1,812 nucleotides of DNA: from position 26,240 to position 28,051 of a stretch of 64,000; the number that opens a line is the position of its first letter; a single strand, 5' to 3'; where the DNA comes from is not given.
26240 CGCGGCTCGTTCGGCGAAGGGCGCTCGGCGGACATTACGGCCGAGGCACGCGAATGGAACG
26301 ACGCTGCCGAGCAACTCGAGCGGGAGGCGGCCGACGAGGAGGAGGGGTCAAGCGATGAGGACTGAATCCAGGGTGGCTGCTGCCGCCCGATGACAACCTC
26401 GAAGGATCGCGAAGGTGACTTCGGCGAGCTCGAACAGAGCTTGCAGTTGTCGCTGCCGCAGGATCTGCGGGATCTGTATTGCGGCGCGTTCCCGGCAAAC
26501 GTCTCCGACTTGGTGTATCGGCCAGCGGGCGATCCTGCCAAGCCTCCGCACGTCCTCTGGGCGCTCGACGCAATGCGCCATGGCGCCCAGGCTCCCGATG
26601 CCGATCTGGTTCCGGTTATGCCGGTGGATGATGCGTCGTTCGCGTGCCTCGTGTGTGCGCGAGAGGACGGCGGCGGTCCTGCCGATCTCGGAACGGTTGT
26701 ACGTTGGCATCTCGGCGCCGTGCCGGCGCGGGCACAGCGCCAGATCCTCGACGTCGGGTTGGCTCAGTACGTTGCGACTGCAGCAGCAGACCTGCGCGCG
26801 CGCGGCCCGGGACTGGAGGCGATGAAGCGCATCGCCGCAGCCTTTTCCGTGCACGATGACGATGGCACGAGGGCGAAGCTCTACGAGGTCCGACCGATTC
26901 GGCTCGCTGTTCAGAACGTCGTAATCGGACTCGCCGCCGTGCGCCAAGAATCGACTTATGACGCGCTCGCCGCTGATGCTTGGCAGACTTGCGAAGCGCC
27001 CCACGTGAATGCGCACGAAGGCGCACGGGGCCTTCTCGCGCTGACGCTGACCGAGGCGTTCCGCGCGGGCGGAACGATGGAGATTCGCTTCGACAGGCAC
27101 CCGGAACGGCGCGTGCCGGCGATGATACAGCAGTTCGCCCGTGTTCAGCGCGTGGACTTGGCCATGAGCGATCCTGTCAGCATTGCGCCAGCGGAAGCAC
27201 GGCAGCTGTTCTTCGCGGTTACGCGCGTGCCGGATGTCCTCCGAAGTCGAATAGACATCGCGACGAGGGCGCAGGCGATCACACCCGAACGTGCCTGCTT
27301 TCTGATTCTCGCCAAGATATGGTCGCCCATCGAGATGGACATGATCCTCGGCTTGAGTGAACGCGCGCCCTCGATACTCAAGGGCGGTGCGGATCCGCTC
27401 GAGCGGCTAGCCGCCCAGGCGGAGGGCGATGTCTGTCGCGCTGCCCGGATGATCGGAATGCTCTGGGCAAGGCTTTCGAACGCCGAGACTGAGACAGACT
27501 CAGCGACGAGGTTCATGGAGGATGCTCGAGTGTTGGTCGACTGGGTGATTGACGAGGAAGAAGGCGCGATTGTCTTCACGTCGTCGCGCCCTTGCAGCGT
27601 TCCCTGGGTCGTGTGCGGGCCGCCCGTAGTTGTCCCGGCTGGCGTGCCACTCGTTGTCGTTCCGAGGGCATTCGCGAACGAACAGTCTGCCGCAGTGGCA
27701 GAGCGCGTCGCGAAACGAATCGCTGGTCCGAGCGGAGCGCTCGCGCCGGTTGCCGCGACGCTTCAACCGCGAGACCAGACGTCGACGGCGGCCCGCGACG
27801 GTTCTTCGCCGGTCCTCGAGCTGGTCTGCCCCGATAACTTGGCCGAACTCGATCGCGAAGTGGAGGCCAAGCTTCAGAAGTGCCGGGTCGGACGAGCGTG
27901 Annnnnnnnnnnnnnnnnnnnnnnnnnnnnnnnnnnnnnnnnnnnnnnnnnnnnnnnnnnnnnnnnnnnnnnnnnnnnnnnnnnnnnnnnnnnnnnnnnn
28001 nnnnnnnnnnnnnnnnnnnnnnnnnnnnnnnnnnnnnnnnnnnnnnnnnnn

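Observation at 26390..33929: Translationally coupled three-gene operon: SUKH-like protein, unknown protein, giant membrane-anchored DEAH helicase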

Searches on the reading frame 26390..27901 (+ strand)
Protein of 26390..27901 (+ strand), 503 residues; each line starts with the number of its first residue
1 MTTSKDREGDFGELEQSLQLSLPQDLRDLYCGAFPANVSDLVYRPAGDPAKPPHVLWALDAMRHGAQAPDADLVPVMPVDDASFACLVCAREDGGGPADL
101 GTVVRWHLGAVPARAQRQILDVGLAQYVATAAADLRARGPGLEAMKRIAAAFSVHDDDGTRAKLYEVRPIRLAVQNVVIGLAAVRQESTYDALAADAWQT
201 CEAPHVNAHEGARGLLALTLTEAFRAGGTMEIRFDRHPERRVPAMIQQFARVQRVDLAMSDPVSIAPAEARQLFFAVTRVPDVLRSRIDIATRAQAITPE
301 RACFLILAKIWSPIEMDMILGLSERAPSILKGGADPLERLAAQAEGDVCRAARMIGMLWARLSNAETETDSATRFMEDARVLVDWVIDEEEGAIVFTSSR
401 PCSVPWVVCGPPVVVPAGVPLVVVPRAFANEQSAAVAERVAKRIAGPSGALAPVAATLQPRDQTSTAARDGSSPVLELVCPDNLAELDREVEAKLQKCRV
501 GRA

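Call 10: search_protein_families(library=pfam, proteins=[window:26390-27901:+], max_evalue=0.1)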
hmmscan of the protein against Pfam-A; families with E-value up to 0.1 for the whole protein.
window:26390-27901:+ (503 aa): 0 families

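Call 11: search_protein_families(library=padloc, proteins=[window:26390-27901:+], max_evalue=0.1)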
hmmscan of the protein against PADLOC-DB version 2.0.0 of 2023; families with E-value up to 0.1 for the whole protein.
window:26390-27901:+ (503 aa): 0 families

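Call 12: search_protein_families(library=ncbifam, proteins=[window:26390-27901:+], max_evalue=0.1)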
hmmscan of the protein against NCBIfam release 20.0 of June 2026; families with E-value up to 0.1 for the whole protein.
window:26390-27901:+ (503 aa): 0 families

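Call 23: find_homologous_proteins(query=window:26390-27901:+)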
Query window:26390-27901:+ (503 aa): 13 proteins with E <= 0.001 among 8000 candidates.
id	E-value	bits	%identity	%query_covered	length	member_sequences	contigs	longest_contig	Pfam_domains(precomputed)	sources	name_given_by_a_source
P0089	0.0e+0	1107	100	100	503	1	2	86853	-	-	-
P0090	5.1e-140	486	50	97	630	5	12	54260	PF14567.12,PF09346.16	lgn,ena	-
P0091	1.6e-132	461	47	97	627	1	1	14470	PF14567.12,PF09346.16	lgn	-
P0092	4.9e-130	453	47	95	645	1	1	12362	PF14567.12,PF09346.16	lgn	-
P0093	1.5e-118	415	46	97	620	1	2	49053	-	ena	-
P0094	5.2e-97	344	43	93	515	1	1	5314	-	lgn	-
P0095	4.2e-93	331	53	68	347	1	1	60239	-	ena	-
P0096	7.2e-82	294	40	96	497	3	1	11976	-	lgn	-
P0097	1.8e-81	292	42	79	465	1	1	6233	-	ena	-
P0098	8.8e-80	287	40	92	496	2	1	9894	-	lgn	-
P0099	1.5e-77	279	37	98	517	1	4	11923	-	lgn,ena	-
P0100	3.2e-77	278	41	86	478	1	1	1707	-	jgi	jgi:hypothetical protein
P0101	7.8e-67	244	44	65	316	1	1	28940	-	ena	-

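Call 27: find_homologous_proteins(query=A2)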
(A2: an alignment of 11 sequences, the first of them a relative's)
Query A2 (11 sequences) (503 aa, profile of the alignment): 12 proteins with E <= 0.001 among 8000 candidates.
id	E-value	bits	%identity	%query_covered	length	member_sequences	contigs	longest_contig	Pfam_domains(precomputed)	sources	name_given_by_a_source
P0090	1.3e-221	755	50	97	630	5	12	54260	PF14567.12,PF09346.16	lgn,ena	-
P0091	1.8e-220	751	47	97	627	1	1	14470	PF14567.12,PF09346.16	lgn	-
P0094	8.4e-215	732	43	93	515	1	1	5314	-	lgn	-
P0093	1.5e-212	725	46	97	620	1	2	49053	-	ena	-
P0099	8.0e-211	719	37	98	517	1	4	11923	-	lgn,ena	-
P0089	6.5e-209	713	100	100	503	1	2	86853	-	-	-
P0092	1.8e-208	711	47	95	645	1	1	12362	PF14567.12,PF09346.16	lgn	-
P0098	1.5e-202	692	40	92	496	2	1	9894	-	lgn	-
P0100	6.9e-196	670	41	86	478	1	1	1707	-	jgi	jgi:hypothetical protein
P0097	1.6e-179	616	42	79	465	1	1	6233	-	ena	-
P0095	1.2e-142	494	53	68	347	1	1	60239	-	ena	-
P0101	5.3e-111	390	44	65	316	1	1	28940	-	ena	-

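Call 39: predict_structure(alignment_id=A2)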
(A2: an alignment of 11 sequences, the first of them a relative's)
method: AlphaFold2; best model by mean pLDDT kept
length: 503 residues; sequences in the alignment: 11
mean_pLDDT: 85.9   pTM: 0.84
mean pLDDT of the five models: 85.9, 85.2, 83.4, 75.4, 72.5
residues with pLDDT >= 90: 288; 70-90: 157; 50-70: 39; < 50: 19
segments of 3 or more residues with pLDDT < 50: 1-3, 367-379
pLDDT, mean of each block of 10 residues (from residue 1): 52 86 90 86 81 87 91 93 93 82 93 83 95 93 87 66 70 83 85 90 82 93 85 94 96 93 94 92 93 92 93 95 93 91 94 96 60 38 87 92 86 89 92 93 75 92 70 83 96 90 48
secondary structure, 60 per line:
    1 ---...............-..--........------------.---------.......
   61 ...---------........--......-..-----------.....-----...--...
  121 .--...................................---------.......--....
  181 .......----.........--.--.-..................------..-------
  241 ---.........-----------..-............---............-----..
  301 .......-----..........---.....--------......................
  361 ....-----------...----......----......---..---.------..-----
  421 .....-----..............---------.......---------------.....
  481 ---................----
elements in order: H4-18 H24-31 H55-63 E73-80 E83-88 E103-107 E118-121 H124-158 E168-174 E177-187 E192-200 H208-225 H244-252 H267-278 H282-293 H299-307 H313-322 H326-330 H339-364 E383-388 E393-398 E421-425 H431-444 E454-460 E476-480 H484-499

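Call 42: search_protein_representatives(alignment_id=A2)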
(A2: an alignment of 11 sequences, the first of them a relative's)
Query: 11 sequences, 503 profile positions. Proteins with E-value up to 0.001 (for the whole library): 419; up to 1e-10: 322; up to 1e-30: 175. The best 150 are listed.
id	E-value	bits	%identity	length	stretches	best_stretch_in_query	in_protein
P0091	5.8e-221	750.8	-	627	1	14-503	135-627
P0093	4.8e-213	724.7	-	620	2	7-503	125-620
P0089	2.1e-209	712.7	-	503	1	14-503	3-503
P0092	5.7e-209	711.2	-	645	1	9-503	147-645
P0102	2.3e-191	653.1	-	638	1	19-502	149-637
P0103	3.1e-180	616.4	-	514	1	18-503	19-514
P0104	6.1e-176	602.3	-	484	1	24-503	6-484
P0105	1.4e-174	597.8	-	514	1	20-501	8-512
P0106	4.3e-171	586.3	-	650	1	10-502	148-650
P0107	1.5e-169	581.2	-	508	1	19-503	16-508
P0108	2.5e-169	580.5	-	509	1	22-503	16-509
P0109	1.9e-168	577.6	-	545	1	22-503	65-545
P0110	2.3e-167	574.0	-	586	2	164-503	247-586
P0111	2.4e-166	570.6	-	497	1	22-502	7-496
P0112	2.5e-165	567.2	-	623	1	80-503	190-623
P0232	5.9e-38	147.1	-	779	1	160-502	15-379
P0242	6.6e-36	140.3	-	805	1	152-502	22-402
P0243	9.3e-36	139.8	-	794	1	158-440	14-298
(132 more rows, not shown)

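Call 43: fold_search(model_id=the predicted structure, library=pdb)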
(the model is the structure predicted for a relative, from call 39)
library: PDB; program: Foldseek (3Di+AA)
matches with E <= 10: 444; with E <= 0.001: 0
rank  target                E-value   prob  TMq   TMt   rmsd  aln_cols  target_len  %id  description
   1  5e96                  1.3e-01  0.98  0.12  0.36   2.3        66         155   11  Crystal structure of aminoglycoside 6'-acetyltransferase type Ii (released 2016-07-06)
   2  5isv_B                1.5e-01  0.98  0.12  0.37   2.9        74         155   12  Crystal structure of the ribosomal-protein-S18-alanine N-acetyltransferase from Escherichia coli (released 2016-04-13)
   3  7bxz_C                1.5e-01  0.98  0.12  0.32   2.4        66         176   11  Crystal structure of the aminoglycoside 6'-N-acetyltransferase from Enterococcus faecium (released 2020-08-12)
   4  9dsb_B                1.6e-01  0.66  0.15  0.41   6.5       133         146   14  Crystal Structure of Spermin/spermidine N-Acetyltransferase from Enterococcus faecalis V583 (released 2025-05-28)
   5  6p4w_B                1.7e-01  0.15  0.10  0.12  17.3       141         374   13  XPB helicase in a complex with truncated Bax1 from Sulfurisphaera tokodaii at 2.96 Angstrom resolution (released 2020-06-03)
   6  8p26_J                1.7e-01  0.10  0.07  0.19  16.6       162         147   12  Crystal structure of Arabidopsis thaliana PAXX (released 2023-06-28)
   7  9dsb_A                1.9e-01  0.63  0.15  0.41   6.4       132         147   14  Crystal Structure of Spermin/spermidine N-Acetyltransferase from Enterococcus faecalis V583 (released 2025-05-28)
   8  6p4w_D                2.3e-01  0.05  0.11  0.14  23.9       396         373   11  XPB helicase in a complex with truncated Bax1 from Sulfurisphaera tokodaii at 2.96 Angstrom resolution (released 2020-06-03)
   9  5j1b_A                2.9e-01  0.93  0.19  0.41   5.4       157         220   12  structure of the core domaine of Knr4, an intrinsically disordered protein from Saccharomyces cerevisiae - WT. (released 2017-04-05)
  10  7bxz_B                3.2e-01  0.94  0.12  0.31   2.2        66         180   11  Crystal structure of the aminoglycoside 6'-N-acetyltransferase from Enterococcus faecium (released 2020-08-12)
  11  5isv_A                3.4e-01  0.91  0.12  0.37   4.6        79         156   13  Crystal structure of the ribosomal-protein-S18-alanine N-acetyltransferase from Escherichia coli (released 2016-04-13)
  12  8gy8_A                3.4e-01  0.14  0.10  0.12  12.4       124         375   13  The structure of Bax1 from Pyrococcus furiosus (released 2023-09-27)
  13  6p4o_B                3.4e-01  0.04  0.10  0.11  23.2       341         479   11  Complex of XPB helicase with Bax1 endonuclease from Sulfurisphaera tokodaii at 3.15 Angstroms resolution (released 2020-06-03)
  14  2icg                  3.6e-01  0.94  0.19  0.53   4.2       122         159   12  Crystal structure of a protein of unknown function (NP_472245.1) from Listeria innocua at 1.65 A resolution (released 2006-09-26)
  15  2ge3_D                3.6e-01  0.41  0.10  0.26   4.1        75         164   16  Crystal structure of Probable acetyltransferase from Agrobacterium tumefaciens (released 2006-04-18)
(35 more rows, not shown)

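Call 48: search_solved_structures(query=A3, max_evalue=1)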
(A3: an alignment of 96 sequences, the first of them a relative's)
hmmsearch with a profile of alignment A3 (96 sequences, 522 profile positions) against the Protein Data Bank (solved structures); distinct sequences matched with E-value up to 1: 2.
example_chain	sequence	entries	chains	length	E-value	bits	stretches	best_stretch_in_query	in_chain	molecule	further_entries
2prv_A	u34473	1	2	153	2.6e-06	29.6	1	6-138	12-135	Uncharacterized protein yobK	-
2icg_A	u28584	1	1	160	8.7e-05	24.6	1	15-138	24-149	Lin2918 protein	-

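Call 50: search_protein_families(library=pfam, alignment_id=A4, max_evalue=0.01)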
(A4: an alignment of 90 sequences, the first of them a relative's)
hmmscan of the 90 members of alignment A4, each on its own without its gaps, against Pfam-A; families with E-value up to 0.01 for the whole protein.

A. member 1, P0089 (503 aa): 0 families

B. families by the number of members that match (of 90 scanned): 7 families
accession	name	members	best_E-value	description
PF09346.15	SMI1_KNR4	39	1.9e-14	SMI1 / KNR4 family (SUKH-1)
PF14567.11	SUKH_5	37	1.8e-18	SMI1-KNR4 cell-wall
PF14568.11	SUKH_6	34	5.5e-17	SMI1-KNR4 cell-wall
PF11876.13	TsiV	2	2.3e-05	Type VI immunity for VRR-NUC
PF00313.28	CSD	1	5.9e-19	'Cold-shock' DNA-binding domain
PF13518.12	HTH_28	1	0.0031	Helix-turn-helix domain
PF01527.26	HTH_Tnp_1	1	0.0048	Transposase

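Call 81: search_protein_families(library=padloc, alignment_id=A4, max_evalue=0.01)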
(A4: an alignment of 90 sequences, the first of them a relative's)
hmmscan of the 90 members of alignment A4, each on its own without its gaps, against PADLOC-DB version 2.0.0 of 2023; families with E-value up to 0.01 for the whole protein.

A. member 1, P0089 (503 aa): 0 families

B. families by the number of members that match (of 90 scanned): 5 families
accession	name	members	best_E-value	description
PDLC04629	PDC-M40A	2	7.3e-05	-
PDLC02916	CSD_V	1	3.6e-09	-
PDLC04512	PDC-M20B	1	2.2e-06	-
PDLC04514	PDC-M20B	1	1.1e-05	-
PDLC04513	PDC-M20B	1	2.4e-05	-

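Call 89: fold_search(model_id=the predicted structure, library=viral)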
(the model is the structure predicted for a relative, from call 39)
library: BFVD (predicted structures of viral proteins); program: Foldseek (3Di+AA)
matches with E <= 10: 458; with E <= 0.001: 0
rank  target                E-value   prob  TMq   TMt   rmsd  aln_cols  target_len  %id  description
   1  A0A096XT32            1.8e-03  1.00  0.14  0.46   5.4       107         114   15  Uncharacterized protein [Enterococcus phage ECP3]
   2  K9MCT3                1.3e-02  0.96  0.18  0.32   9.7       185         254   13  (no name in the UniProt tables at hand)
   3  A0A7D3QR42            1.8e-02  0.99  0.15  0.27   5.3       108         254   13  (no name in the UniProt tables at hand)
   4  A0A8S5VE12            2.6e-02  0.99  0.17  0.14   8.4       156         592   12  Minor capsid protein [Siphoviridae sp. ctClL93]
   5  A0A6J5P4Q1            3.1e-02  0.98  0.16  0.49   5.9       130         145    8  Uncharacterized protein [uncultured Caudovirales phage]
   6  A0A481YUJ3            6.8e-02  0.94  0.16  0.41   5.1       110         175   16  Acetyltransferase (GNAT) family protein [Marseillevirus LCMAC103]
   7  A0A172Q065            7.6e-02  0.85  0.15  0.39   4.9       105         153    8  Uncharacterized protein [Acinetobacter phage vB_AbaM_ME3]
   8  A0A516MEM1            9.1e-02  0.97  0.12  0.45   7.6        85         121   10  (no name in the UniProt tables at hand)
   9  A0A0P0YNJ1            1.1e-01  0.87  0.10  0.36   3.6        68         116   10  (no name in the UniProt tables at hand)
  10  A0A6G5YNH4            1.1e-01  0.63  0.14  0.22   6.9       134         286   13  (no name in the UniProt tables at hand)
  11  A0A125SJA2            1.2e-01  0.54  0.13  0.20  11.7       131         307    7  (no name in the UniProt tables at hand)
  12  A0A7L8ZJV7            1.6e-01  0.80  0.11  0.20   6.1        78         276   12  DNA polymerase [Enterococcus phage 9184]
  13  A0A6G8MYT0            1.6e-01  0.16  0.10  0.21   8.0       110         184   12  Acyl-CoA N-acyltransferase [Cedratvirus kamchatka]
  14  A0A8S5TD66            1.7e-01  0.91  0.16  0.28   4.2       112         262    9  Minor capsid protein [Siphoviridae sp. ctQWe10]
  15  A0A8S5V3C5            1.8e-01  0.69  0.16  0.39   5.1       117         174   10  Acetyltransferase [Caudovirales sp. ctVfb8]
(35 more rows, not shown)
